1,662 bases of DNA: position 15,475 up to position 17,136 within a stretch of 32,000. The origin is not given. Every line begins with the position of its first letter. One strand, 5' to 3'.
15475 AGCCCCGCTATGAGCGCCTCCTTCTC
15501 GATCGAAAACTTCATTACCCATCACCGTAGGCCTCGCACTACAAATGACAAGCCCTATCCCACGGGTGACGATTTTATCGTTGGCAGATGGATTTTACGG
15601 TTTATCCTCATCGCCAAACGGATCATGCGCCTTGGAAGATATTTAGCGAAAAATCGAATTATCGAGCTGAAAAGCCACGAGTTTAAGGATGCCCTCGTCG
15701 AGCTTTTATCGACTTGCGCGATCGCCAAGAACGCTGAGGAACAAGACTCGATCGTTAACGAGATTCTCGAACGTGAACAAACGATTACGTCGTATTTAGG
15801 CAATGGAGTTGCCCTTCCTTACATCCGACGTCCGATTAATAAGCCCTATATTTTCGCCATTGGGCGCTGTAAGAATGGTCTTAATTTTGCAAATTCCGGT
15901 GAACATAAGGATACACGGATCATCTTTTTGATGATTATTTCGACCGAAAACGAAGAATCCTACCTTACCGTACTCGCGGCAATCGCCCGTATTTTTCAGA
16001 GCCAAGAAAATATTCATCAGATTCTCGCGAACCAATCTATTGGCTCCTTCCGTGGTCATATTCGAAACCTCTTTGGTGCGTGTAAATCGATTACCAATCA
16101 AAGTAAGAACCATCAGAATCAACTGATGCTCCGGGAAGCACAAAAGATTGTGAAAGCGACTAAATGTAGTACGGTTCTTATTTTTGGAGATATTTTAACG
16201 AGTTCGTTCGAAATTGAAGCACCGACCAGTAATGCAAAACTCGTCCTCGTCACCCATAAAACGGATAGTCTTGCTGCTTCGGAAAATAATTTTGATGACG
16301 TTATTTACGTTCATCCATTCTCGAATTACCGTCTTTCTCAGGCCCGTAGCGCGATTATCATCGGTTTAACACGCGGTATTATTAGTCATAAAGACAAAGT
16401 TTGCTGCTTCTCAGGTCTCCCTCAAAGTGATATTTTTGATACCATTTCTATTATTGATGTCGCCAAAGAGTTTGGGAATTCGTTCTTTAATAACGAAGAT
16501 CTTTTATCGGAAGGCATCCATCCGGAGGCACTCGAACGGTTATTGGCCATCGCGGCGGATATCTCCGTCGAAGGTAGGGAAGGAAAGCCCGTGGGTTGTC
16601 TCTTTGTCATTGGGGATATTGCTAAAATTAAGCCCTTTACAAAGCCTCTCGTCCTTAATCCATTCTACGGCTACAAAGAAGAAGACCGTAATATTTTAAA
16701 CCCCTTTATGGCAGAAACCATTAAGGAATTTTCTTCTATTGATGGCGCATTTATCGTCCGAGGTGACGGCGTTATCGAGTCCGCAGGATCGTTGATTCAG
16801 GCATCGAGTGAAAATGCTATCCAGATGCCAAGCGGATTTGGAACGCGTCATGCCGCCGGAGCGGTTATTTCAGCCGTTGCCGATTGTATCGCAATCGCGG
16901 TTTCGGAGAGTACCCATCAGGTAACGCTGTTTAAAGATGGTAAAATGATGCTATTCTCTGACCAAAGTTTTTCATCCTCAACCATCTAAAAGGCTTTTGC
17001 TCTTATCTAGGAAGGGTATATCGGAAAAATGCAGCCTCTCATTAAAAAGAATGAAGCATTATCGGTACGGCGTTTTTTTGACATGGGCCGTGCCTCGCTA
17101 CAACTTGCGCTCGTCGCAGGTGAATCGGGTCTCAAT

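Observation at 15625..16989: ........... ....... fused to an EIIA(Ntr)-like domain whose phospho-acceptor His is Tyr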

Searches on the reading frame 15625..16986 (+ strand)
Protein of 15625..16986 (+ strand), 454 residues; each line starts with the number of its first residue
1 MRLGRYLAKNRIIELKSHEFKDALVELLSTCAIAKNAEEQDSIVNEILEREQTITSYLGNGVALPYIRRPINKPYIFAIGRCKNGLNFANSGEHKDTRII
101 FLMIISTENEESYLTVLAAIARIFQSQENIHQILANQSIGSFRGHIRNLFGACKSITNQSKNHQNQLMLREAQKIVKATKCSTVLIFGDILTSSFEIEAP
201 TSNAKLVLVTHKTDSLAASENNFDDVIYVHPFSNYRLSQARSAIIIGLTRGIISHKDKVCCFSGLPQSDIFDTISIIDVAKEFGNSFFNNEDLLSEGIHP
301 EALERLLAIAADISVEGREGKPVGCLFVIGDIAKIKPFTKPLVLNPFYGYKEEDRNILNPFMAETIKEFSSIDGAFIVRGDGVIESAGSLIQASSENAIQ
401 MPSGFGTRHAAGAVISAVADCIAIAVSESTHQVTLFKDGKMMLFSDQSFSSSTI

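Call 3: search_protein_families(library=pfam, proteins=[window:15625-16986:+], max_evalue=1)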
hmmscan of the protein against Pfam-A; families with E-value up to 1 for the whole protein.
window:15625-16986:+ (454 aa): 5 families
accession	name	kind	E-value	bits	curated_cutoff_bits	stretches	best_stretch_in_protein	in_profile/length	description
PF02457.21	DAC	-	3.2e-21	75.6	27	1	314-441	3-119/119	DisA bacterial checkpoint controller nucleotide-binding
PF00359.27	PTS_EIIA_2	-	2.5e-18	66.9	27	1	8-138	4-133/144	Phosphoenolpyruvate-dependent sugar phosphotransferase system, EIIA 2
PF21755.2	DacZ_P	-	1.7e-10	41.1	27.4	1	164-282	3-120/125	Probable sensor domain DacZ_P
PF21896.2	Talin_IBS2B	-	0.12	12.7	27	0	138-179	33-75/118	Talin IBS2B domain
PF04525.18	LOR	-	0.16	12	24.5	1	159-223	103-168/187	LURP-one-related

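Call 4: search_protein_families(library=ncbifam, proteins=[window:15625-16986:+], max_evalue=1)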
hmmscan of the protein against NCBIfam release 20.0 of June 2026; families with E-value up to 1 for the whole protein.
window:15625-16986:+ (454 aa): 12 families
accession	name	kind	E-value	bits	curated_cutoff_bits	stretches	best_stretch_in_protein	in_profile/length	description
NF041371.1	Diadnylcyc_Halo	equivalog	1.4e-31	109.8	430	1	216-443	41-263/270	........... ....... DacZ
TIGR00848.1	fruA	subfamily_domain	1e-13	51.3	103.5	1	14-133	10-129/129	fructose PTS transporter subunit IIA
NF007389.0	PRK09913.1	equivalog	1.1e-08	35.2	151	1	9-133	7-130/148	PTS fructose transporter subunit IIA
TIGR00159.1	TIGR00159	equivalog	2.6e-08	33.5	188.8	1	373-442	169-234/254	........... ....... CdaA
TIGR01419.1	nitro_reg_IIA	equivalog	2.7e-08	33.8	138.7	1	4-138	3-135/145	PTS IIA-like nitrogen regulatory protein PtsN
NF038327.1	c-di-AMP_CdaM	exception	3.7e-07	29.9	225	1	367-445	103-178/196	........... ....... CdaM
NF038328.1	c-di-AMP_CdaS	exception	6.8e-07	29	225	1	373-442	122-188/191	sporulation-specific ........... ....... CdaS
NF010009.0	PRK13482.1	equivalog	4e-06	26.2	201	1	360-447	59-144/357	DNA integrity scanning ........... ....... DisA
NF007293.0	PRK09765.1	equivalog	1.3e-05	24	763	1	19-181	21-173/639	PTS 2-O-a-mannosyl-D-glycerate transporter subunit IIABC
NF008319.0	PRK11109.1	equivalog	0.00035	20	302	1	22-66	19-62/376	fused PTS fructose transporter subunit IIA/HPr protein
NF011663.0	PRK15083.1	subfamily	0.006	14.7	589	1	34-138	523-626/639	PTS mannitol transporter subunit IICBA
NF008145.0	PRK10896.1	equivalog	0.021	14.5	221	1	21-127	28-134/161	PTS IIA-like nitrogen regulatory protein PtsN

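Call 6: find_homologous_proteins(query=window:15625-16986:+, max_evalue=0.001)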
Query window:15625-16986:+ (454 aa): 2865 proteins with E <= 0.001 among 8000 candidates; the best 120 are listed.
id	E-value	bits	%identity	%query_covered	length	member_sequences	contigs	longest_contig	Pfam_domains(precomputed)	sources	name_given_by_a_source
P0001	1.2e-292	988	99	100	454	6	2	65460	PF21755.3,PF02457.22,PF00359.28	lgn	-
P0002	1.3e-245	833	82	100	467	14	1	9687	PF21755.3,PF02457.22,PF00359.28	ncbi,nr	ncbi:MAG: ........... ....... [Puniceicoccales bacterium]|nr:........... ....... [Puniceicoccales ba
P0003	1.2e-244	830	81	100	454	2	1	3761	PF21755.3,PF02457.22,PF00359.28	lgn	-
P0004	3.4e-242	821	80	100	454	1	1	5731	PF21755.3,PF02457.22,PF00359.28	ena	-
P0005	1.1e-239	813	80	100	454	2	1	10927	PF21755.3,PF02457.22,PF00359.28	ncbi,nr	ncbi:MAG: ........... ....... [Puniceicoccales bacterium]|nr:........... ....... [Puniceicoccales ba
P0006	2.6e-238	809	79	100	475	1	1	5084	PF21755.3,PF02457.22,PF00359.28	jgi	jgi:DNA integrity scanning protein DisA with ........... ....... activity/mannitol/fructose-specific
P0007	1.8e-234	796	78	100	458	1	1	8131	PF21755.3,PF02457.22,PF00359.28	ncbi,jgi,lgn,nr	ncbi:MAG: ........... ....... [Puniceicoccales bacterium]|jgi:DNA integrity scanning protein DisA wi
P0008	8.6e-234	794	79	100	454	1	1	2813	PF21755.3,PF02457.22,PF00359.28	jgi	jgi:DNA integrity scanning protein DisA with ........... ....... activity/mannitol/fructose-specific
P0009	1.7e-233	793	79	100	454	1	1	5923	PF21755.3,PF02457.22,PF00359.28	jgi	jgi:DNA integrity scanning protein DisA with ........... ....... activity/mannitol/fructose-specific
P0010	5.3e-232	788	78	100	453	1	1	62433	PF21755.3,PF02457.22,PF00359.28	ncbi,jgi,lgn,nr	ncbi:MAG: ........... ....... [Puniceicoccales bacterium]|jgi:DNA integrity scanning protein DisA wi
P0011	3.7e-228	775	76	100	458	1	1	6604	PF21755.3,PF02457.22,PF00359.28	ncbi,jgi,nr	ncbi:MAG: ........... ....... [Puniceicoccales bacterium]|jgi:DNA integrity scanning protein DisA wi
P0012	3.5e-224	762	76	100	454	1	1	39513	PF21755.3,PF02457.22,PF00359.28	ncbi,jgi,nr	ncbi:MAG: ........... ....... [Puniceicoccales bacterium]|jgi:DNA integrity scanning protein DisA wi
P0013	5.1e-215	732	79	91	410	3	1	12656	PF21755.3,PF02457.22,PF00359.28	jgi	jgi:DNA integrity scanning protein DisA with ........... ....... activity/mannitol/fructose-specific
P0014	1.5e-191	655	67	100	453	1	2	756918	PF21755.3,PF02457.22,PF00359.28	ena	-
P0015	3.8e-173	594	60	100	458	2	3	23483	PF21755.3,PF02457.22,PF00359.28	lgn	-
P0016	3.7e-157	541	55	100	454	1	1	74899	PF21755.3,PF02457.22,PF00359.28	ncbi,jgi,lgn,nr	ncbi:MAG: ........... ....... [Puniceicoccales bacterium]|jgi:DNA integrity scanning protein DisA wi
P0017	2.5e-156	539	55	100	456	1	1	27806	PF21755.3,PF02457.22,PF00359.28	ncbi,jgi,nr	ncbi:MAG: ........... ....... [Puniceicoccales bacterium]|jgi:DNA integrity scanning protein DisA wi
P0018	6.9e-150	517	53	100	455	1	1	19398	PF02457.22,PF00359.28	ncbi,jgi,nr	ncbi:MAG: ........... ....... [Puniceicoccales bacterium]|jgi:DNA integrity scanning protein DisA wi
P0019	7.8e-148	511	79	63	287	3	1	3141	PF21755.3,PF02457.22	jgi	jgi:DNA integrity scanning protein DisA with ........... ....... activity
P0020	1.2e-145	503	51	99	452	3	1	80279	PF21755.3,PF02457.22,PF00359.28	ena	-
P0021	3.2e-144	499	52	97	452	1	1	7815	PF21755.3,PF02457.22,PF00359.28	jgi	jgi:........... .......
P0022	8.8e-144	497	54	100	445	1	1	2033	PF02457.22,PF00359.28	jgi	jgi:mannitol/fructose-specific phosphotransferase system IIA component (Ntr-type)/DNA integrity scan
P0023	1.3e-143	497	50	99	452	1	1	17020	PF21755.3,PF02457.22,PF00359.28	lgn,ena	-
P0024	6.0e-142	491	50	97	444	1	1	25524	PF21755.3,PF02457.22,PF00359.28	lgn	-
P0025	1.7e-141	490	49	99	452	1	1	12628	PF21755.3,PF02457.22,PF00359.28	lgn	-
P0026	4.8e-141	488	50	97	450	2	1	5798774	PF21755.3,PF02457.22,PF00359.28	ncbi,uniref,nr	ncbi:PTS sugar transporter subunit IIA [Rubellicoccus peritrichatus]|uniref:PTS sugar transporter su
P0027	1.8e-140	486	51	97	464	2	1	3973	PF21755.3,PF02457.22,PF00359.28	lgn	-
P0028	2.0e-140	486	48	100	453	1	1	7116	PF21755.3,PF02457.22,PF00359.28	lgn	-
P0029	2.6e-140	486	51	97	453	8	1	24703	PF21755.3,PF02457.22,PF00359.28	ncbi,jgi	-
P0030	7.3e-140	484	49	97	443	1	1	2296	PF21755.3,PF02457.22,PF00359.28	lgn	-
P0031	7.4e-140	484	49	97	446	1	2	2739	PF21755.3,PF02457.22,PF00359.28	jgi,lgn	-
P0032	2.5e-139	483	50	97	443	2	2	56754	PF21755.3,PF02457.22,PF00359.28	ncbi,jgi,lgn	-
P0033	3.3e-139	482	48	99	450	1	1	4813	PF21755.3,PF02457.22,PF00359.28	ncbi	-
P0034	4.3e-139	482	51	97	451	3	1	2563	PF21755.3,PF02457.22,PF00359.28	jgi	jgi:DNA integrity scanning protein DisA with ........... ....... activity/mannitol/fructose-specific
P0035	5.8e-139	481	49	97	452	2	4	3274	PF21755.3,PF02457.22,PF00359.28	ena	-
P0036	7.8e-139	481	50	97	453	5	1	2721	PF21755.3,PF02457.22,PF00359.28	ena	-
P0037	1.4e-138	480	50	97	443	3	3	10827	PF21755.3,PF02457.22,PF00359.28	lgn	-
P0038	1.5e-138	480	50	97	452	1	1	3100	PF21755.3,PF02457.22,PF00359.28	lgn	-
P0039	1.7e-138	480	49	98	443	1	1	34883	PF21755.3,PF02457.22,PF00359.28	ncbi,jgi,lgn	-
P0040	2.9e-138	479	49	97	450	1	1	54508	PF21755.3,PF02457.22,PF00359.28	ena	-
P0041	5.4e-138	478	50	97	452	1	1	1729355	PF21755.3,PF02457.22,PF00359.28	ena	-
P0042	7.2e-138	478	48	97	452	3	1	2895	PF21755.3,PF02457.22,PF00359.28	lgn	-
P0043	7.8e-138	478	49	97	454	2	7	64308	PF21755.3,PF02457.22,PF00359.28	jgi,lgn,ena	jgi:DNA integrity scanning protein DisA with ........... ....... activity/mannitol/fructose-specific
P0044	1.1e-137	477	49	97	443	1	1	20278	PF21755.3,PF02457.22,PF00359.28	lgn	-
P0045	1.1e-137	477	49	99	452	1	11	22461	PF21755.3,PF02457.22,PF00359.28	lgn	-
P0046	1.5e-137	477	49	99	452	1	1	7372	PF21755.3,PF02457.22,PF00359.28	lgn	-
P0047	1.7e-137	477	49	97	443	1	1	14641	PF21755.3,PF02457.22,PF00359.28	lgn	-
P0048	2.4e-137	476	48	98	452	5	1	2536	PF21755.3,PF02457.22,PF00359.28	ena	-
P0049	2.7e-137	476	50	97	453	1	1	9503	PF21755.3,PF02457.22,PF00359.28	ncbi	-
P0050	2.7e-137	476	49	97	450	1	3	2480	PF21755.3,PF02457.22,PF00359.28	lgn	-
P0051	3.5e-137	476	49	97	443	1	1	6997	PF21755.3,PF02457.22,PF00359.28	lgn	-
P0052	3.8e-137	475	48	100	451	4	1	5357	PF21755.3,PF02457.22,PF00359.28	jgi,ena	-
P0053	6.5e-137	475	48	97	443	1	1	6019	PF21755.3,PF02457.22,PF00359.28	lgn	-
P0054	7.0e-137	475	49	97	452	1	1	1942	PF21755.3,PF02457.22,PF00359.28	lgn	-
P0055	8.0e-137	474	48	97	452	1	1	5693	PF21755.3,PF02457.22,PF00359.28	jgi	jgi:DNA integrity scanning protein DisA with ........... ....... activity/mannitol/fructose-specific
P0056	8.0e-137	474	48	99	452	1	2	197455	PF21755.3,PF02457.22,PF00359.28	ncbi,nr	ncbi:MAG TPA: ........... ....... [Opitutales bacterium]|nr:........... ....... [Opitutales bacteriu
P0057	1.0e-136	474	50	97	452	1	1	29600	PF21755.3,PF02457.22,PF00359.28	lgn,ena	-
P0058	1.3e-136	474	49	97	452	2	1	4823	PF21755.3,PF02457.22,PF00359.28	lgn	-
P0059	1.7e-136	473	49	97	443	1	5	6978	PF21755.3,PF02457.22,PF00359.28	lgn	-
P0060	2.4e-136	473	48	97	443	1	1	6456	PF21755.3,PF02457.22,PF00359.28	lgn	-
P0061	2.9e-136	472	49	97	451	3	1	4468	PF21755.3,PF02457.22,PF00359.28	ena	-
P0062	3.9e-136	472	49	97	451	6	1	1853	PF21755.3,PF02457.22,PF00359.28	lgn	-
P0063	4.0e-136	472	50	97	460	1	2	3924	PF21755.3,PF02457.22,PF00359.28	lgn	-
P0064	4.5e-136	472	48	99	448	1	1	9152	PF21755.3,PF02457.22,PF00359.28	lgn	-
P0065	4.7e-136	472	48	99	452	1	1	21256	PF21755.3,PF02457.22,PF00359.28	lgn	-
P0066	4.8e-136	472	50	97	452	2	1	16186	PF21755.3,PF02457.22,PF00359.28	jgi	-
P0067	4.9e-136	472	49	97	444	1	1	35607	PF21755.3,PF02457.22,PF00359.28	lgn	-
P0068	5.1e-136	472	48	97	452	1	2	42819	PF21755.3,PF02457.22,PF00359.28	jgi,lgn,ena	jgi:DNA integrity scanning protein DisA with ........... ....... activity/mannitol/fructose-specific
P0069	6.8e-136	471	48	98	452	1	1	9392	PF21755.3,PF02457.22,PF00359.28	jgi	jgi:DNA integrity scanning protein DisA with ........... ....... activity/mannitol/fructose-specific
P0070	7.0e-136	471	49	97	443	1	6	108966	PF21755.3,PF02457.22,PF00359.28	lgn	-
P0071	1.1e-135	471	48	97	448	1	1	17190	PF21755.3,PF02457.22,PF00359.28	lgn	-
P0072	1.5e-135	470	49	97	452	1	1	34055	PF21755.3,PF02457.22,PF00359.28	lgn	-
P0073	1.7e-135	470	48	99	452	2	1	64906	PF21755.3,PF02457.22,PF00359.28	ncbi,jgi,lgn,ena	jgi:DNA integrity scanning protein DisA with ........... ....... activity/mannitol/fructose-specific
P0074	2.2e-135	470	48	99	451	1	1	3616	PF21755.3,PF02457.22,PF00359.28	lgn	-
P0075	2.3e-135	470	48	99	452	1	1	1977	PF21755.3,PF02457.22,PF00359.28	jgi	-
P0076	2.3e-135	470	47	97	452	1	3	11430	PF21755.3,PF02457.22,PF00359.28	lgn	-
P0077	2.8e-135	469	48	99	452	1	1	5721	PF21755.3,PF02457.22,PF00359.28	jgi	jgi:DNA integrity scanning protein DisA with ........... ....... activity/mannitol/fructose-specific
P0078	3.0e-135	469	49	97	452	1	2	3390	PF21755.3,PF02457.22,PF00359.28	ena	-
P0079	3.2e-135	469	49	97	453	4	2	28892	PF21755.3,PF02457.22,PF00359.28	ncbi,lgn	-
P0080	3.7e-135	469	49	99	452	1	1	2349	PF21755.3,PF02457.22,PF00359.28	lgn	-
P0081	4.5e-135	469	48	97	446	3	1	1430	PF21755.3,PF02457.22,PF00359.28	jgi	-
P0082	5.6e-135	468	47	97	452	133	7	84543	PF21755.3,PF02457.22,PF00359.28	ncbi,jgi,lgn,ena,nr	ncbi:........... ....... [Opitutales bacterium]|nr:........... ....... [Opitutales bacterium] MDA958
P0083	6.9e-135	468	48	99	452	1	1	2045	PF21755.3,PF02457.22,PF00359.28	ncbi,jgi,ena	jgi:DNA integrity scanning protein DisA with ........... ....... activity/mannitol/fructose-specific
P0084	1.4e-134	467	49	97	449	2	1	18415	PF21755.3,PF02457.22,PF00359.28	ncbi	-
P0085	1.6e-134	467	48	97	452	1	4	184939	PF21755.3,PF02457.22,PF00359.28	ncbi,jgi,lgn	ncbi:MAG: PTS sugar transporter subunit IIA [Lentimonas sp.]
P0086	1.7e-134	467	49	97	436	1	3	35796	PF21755.3,PF02457.22,PF00359.28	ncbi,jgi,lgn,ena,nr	ncbi:MAG: hypothetical protein A2Y14_00525 [Verrucomicrobia bacterium GWF2_51_19]|nr:MAG: hypothetic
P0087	1.8e-134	467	47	97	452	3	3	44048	PF21755.3,PF02457.22,PF00359.28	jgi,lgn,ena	-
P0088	1.8e-134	467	49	97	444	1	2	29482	PF21755.3,PF02457.22,PF00359.28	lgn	-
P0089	2.0e-134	466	49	97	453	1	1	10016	PF21755.3,PF02457.22,PF00359.28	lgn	-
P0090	2.3e-134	466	47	97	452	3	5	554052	PF21755.3,PF02457.22,PF00359.28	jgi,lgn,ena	jgi:DNA integrity scanning protein DisA with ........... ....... activity/mannitol/fructose-specific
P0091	2.5e-134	466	48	99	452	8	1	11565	PF21755.3,PF02457.22,PF00359.28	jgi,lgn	jgi:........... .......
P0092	2.6e-134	466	48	97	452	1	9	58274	PF21755.3,PF02457.22,PF00359.28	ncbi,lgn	ncbi:MAG: PTS sugar transporter subunit IIA [Lentimonas sp.]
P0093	3.4e-134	466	50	97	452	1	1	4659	PF21755.3,PF02457.22,PF00359.28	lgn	-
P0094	3.6e-134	466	48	97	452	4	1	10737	PF21755.3,PF02457.22,PF00359.28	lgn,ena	-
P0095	4.5e-134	465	48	97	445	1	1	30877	PF21755.3,PF02457.22,PF00359.28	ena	-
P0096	4.9e-134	465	48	97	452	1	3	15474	PF21755.3,PF02457.22,PF00359.28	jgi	jgi:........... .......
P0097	5.6e-134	465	47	97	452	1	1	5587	PF21755.3,PF02457.22,PF00359.28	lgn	-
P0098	6.0e-134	465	48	97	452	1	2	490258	PF21755.3,PF02457.22,PF00359.28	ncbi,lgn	ncbi:MAG: PTS sugar transporter subunit IIA [Opitutaceae bacterium]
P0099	6.2e-134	465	48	97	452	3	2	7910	PF21755.3,PF02457.22,PF00359.28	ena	-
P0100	6.5e-134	465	48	97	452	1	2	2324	PF21755.3,PF02457.22,PF00359.28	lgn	-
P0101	6.6e-134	465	47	98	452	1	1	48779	PF21755.3,PF02457.22,PF00359.28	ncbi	-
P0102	7.5e-134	465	48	97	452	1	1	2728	PF21755.3,PF02457.22,PF00359.28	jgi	jgi:DNA integrity scanning protein DisA with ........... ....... activity/mannitol/fructose-specific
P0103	8.8e-134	464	48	100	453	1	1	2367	PF21755.3,PF02457.22,PF00359.28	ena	-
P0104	9.0e-134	464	49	97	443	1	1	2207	PF21755.3,PF02457.22,PF00359.28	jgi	-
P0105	9.4e-134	464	47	97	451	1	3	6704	PF21755.3,PF02457.22,PF00359.28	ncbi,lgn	ncbi:MAG: PTS sugar transporter subunit IIA [Verrucomicrobiota bacterium]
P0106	9.7e-134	464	48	97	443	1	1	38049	PF21755.3,PF02457.22,PF00359.28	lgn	-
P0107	1.3e-133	464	47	97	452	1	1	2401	PF21755.3,PF02457.22,PF00359.28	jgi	jgi:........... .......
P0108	1.3e-133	464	48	97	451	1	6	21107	PF21755.3,PF02457.22,PF00359.28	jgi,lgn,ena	-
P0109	1.3e-133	464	47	97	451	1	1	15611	PF21755.3,PF02457.22,PF00359.28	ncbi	ncbi:MAG: PTS sugar transporter subunit IIA [Verrucomicrobiota bacterium]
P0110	1.3e-133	464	48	97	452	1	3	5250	PF21755.3,PF02457.22,PF00359.28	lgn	-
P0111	1.3e-133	464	48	97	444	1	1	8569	PF21755.3,PF02457.22,PF00359.28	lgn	-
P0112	1.4e-133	464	47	99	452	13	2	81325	PF21755.3,PF02457.22,PF00359.28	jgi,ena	-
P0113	1.6e-133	463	47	97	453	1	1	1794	PF21755.3,PF02457.22,PF00359.28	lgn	-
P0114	1.6e-133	463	47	97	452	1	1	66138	PF21755.3,PF02457.22,PF00359.28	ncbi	-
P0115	1.6e-133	463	47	97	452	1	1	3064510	PF21755.3,PF02457.22,PF00359.28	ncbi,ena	-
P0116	1.6e-133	463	47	97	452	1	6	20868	PF21755.3,PF02457.22,PF00359.28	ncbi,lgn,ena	ncbi:MAG: PTS sugar transporter subunit IIA [Coraliomargarita sp.]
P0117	1.8e-133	463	47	97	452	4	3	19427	PF21755.3,PF02457.22,PF00359.28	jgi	jgi:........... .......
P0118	1.8e-133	463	48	97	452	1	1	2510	PF21755.3,PF02457.22,PF00359.28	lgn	-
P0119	1.8e-133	463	48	97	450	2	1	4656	PF21755.3,PF02457.22,PF00359.28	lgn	-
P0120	1.8e-133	463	48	97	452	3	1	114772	PF21755.3,PF02457.22,PF00359.28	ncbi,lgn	ncbi:MAG: PTS sugar transporter subunit IIA [Opitutales bacterium]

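Call 10: search_solved_structures(query=window:15625-16986:+, max_evalue=0.01, show_alignments=4)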
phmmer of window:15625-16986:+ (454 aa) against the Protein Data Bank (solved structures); distinct sequences matched with E-value up to 0.01: 14.
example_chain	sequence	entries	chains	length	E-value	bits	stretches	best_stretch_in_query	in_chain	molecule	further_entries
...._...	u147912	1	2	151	6.8e-07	31.5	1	372-444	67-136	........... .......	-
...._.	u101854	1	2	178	8.7e-06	27.8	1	372-445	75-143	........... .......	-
6hvl_A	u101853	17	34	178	1.2e-05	27.4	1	372-445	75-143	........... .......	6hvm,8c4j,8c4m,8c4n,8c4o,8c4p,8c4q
4rv7_A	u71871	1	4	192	1.4e-05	27.2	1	372-445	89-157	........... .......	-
6gyw_A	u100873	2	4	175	1.7e-05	26.8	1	370-442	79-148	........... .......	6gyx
6gyy_A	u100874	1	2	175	2.7e-05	26.2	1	371-442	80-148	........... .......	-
7dfx_A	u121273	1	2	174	0.0023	19.8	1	371-442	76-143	DAC domain-containing protein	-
7dg0_A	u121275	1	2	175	0.0023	19.8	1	371-442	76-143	DAC domain-containing protein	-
9g69_C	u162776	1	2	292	0.0028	19.6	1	372-442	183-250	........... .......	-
8ogk_A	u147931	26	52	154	0.0033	19.3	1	372-441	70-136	Cyclic di-AMP synthase CdaA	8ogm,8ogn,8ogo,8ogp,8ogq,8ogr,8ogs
9g0g_A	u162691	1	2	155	0.0034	19.3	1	372-441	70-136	Cyclic di-AMP synthase CdaA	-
7ojs_H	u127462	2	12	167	0.0041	19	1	372-441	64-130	Cyclic di-AMP synthase CdaA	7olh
6huw_A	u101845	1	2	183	0.0049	18.8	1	372-441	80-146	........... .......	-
7l8n_A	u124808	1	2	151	0.0085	18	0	372-439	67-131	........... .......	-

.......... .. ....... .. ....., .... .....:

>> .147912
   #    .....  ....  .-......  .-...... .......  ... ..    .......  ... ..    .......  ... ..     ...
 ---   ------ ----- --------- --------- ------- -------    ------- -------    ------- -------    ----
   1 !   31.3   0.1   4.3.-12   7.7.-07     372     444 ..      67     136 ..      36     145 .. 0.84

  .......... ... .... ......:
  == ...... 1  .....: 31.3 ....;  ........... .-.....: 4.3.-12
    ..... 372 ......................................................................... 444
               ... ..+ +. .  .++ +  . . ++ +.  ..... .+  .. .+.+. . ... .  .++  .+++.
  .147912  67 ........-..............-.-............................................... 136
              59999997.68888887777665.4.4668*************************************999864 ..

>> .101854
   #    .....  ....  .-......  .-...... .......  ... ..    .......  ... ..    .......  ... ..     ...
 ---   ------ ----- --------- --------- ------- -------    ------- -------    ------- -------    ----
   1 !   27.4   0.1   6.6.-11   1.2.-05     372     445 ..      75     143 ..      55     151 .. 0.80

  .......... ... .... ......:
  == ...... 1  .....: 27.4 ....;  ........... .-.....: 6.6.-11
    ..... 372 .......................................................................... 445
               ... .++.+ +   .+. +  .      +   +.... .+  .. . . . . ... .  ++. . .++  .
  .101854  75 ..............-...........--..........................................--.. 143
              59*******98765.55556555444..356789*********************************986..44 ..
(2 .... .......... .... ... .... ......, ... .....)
